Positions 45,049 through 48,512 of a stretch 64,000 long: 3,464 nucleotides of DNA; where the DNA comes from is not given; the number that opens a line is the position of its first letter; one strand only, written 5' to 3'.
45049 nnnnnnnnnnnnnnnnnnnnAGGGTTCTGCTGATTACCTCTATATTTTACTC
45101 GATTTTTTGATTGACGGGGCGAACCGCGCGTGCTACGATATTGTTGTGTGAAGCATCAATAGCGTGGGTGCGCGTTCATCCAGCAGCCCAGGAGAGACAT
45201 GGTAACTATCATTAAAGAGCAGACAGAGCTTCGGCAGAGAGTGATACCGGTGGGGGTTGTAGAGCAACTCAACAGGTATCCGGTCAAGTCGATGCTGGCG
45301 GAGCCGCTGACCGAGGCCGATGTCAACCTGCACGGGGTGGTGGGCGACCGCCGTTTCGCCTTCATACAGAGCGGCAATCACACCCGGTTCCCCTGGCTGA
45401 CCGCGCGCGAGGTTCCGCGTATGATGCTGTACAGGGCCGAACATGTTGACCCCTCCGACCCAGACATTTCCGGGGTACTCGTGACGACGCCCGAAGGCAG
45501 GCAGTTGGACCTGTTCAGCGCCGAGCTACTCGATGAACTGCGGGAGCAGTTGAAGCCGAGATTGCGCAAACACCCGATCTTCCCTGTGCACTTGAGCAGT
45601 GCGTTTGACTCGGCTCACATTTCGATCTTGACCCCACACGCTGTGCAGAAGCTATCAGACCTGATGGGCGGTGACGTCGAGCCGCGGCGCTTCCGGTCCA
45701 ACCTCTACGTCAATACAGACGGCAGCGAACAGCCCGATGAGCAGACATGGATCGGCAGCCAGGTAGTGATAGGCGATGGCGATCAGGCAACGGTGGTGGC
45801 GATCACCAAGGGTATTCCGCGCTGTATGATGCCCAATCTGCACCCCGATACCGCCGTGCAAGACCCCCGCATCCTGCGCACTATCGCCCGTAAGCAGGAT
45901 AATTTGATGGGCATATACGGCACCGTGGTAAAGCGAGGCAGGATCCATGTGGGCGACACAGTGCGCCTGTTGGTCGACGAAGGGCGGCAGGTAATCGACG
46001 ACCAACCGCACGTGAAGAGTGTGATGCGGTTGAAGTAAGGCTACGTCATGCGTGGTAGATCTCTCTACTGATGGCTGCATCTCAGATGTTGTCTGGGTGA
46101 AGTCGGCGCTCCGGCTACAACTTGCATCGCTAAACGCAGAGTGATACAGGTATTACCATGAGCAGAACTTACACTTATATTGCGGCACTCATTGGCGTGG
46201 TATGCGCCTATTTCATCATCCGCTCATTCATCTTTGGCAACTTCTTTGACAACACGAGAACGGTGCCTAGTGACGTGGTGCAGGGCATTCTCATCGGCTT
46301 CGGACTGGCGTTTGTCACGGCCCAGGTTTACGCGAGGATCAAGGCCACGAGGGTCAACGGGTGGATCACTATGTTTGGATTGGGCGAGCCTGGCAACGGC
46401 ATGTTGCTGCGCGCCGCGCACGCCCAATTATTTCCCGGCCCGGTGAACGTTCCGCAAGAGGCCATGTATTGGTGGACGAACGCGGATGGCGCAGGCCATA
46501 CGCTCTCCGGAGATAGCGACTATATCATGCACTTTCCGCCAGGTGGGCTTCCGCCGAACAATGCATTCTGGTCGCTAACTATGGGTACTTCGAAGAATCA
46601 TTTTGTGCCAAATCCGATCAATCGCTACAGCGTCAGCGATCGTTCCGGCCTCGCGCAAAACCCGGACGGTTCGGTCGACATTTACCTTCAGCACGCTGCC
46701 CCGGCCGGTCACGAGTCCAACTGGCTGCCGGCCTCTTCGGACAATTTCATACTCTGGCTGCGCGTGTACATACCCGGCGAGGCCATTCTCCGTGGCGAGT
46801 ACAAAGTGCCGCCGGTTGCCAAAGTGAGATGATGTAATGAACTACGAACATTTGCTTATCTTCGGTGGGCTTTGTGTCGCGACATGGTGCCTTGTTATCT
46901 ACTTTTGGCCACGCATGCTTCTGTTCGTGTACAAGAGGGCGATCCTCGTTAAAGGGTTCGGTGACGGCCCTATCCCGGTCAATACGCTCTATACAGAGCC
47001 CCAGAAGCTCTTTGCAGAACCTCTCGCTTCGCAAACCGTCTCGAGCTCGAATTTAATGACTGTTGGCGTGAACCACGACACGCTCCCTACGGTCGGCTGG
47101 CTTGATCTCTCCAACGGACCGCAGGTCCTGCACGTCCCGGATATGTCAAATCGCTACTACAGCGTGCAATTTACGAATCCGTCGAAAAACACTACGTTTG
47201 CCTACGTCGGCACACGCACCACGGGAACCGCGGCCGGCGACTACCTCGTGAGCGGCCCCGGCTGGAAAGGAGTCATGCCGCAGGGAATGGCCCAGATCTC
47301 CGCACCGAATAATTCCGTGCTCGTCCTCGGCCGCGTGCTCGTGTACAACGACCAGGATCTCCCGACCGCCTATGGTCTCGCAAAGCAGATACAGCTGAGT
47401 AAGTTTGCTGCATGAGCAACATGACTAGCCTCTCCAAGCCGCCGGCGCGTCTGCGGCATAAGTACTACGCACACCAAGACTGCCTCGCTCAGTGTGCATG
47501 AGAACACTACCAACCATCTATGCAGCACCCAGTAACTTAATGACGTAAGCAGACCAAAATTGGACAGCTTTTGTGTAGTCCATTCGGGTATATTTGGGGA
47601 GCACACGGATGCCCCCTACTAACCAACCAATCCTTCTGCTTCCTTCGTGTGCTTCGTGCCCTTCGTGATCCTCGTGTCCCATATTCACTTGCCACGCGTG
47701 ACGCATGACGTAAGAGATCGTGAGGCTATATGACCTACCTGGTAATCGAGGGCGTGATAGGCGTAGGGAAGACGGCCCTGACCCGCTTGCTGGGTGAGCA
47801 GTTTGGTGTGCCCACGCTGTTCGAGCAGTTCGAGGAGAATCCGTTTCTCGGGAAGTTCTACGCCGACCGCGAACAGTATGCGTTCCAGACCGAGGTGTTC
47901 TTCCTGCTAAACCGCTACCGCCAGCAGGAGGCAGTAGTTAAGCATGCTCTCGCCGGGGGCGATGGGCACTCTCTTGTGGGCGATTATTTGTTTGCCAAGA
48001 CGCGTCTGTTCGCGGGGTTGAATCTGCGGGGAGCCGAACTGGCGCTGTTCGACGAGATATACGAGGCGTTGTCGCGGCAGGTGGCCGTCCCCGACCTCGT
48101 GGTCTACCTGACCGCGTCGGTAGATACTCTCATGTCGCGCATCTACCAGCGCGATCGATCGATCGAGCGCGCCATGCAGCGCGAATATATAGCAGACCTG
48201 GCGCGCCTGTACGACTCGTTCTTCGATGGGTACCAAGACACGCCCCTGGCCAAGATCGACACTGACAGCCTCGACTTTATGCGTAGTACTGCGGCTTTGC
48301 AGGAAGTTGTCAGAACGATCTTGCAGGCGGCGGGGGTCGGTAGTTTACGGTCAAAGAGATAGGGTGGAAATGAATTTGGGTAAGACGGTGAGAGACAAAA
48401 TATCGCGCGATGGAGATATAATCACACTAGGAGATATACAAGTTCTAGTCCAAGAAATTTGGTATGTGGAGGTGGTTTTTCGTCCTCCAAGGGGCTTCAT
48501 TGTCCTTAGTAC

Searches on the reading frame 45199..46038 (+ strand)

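Call 43: search_protein_families(library=pfam, proteins=[window:45199-46038:+], max_evalue=0.00001)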
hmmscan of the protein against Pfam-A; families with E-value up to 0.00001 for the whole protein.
window:45199-46038:+ (279 aa): 2 families
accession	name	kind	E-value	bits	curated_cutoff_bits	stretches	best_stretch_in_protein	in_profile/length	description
PF03473.23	MOSC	-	2.4e-14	53.8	22.7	1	138-256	9-120/120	MOSC domain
PF03476.21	MOSC_N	-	1.2e-10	41.7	25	1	19-106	2-81/119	MOSC N-terminal beta barrel domain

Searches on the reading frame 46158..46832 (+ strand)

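Call 43: search_protein_families(library=pfam, proteins=[window:46158-46832:+], max_evalue=0.00001)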
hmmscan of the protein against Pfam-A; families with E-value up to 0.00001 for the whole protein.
window:46158-46832:+ (224 aa): 1 family
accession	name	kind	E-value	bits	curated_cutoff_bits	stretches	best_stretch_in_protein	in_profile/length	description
PF06742.16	DUF1214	-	1.5e-33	116.1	25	1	101-207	1-111/112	Protein of unknown function (DUF1214)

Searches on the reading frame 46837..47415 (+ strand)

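Call 43: search_protein_families(library=pfam, proteins=[window:46837-47415:+], max_evalue=0.00001)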
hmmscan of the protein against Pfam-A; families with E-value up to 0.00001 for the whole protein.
window:46837-47415:+ (192 aa): 1 family
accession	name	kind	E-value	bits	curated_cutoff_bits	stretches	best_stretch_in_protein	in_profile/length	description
PF06863.17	DUF1254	-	2.7e-35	121.9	22.2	1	69-187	12-131/133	Protein of unknown function (DUF1254)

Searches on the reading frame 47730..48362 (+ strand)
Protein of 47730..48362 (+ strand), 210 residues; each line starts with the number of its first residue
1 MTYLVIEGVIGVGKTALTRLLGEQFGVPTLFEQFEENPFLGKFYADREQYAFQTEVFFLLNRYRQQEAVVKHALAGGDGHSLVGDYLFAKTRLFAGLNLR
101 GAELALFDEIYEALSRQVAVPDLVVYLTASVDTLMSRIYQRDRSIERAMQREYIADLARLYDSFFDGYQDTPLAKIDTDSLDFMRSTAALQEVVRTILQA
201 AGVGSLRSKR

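Call 43: search_protein_families(library=pfam, proteins=[window:47730-48362:+], max_evalue=0.00001)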
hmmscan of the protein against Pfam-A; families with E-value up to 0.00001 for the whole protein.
window:47730-48362:+ (210 aa): 2 families
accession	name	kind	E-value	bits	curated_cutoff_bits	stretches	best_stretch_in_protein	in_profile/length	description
PF01712.25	dNK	-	1.7e-34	119.8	27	1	4-197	1-198/203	Deoxynucleoside kinase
PF02223.23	Thymidylate_kin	-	1.8e-06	28.2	27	1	6-166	1-164/185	Thymidylate kinase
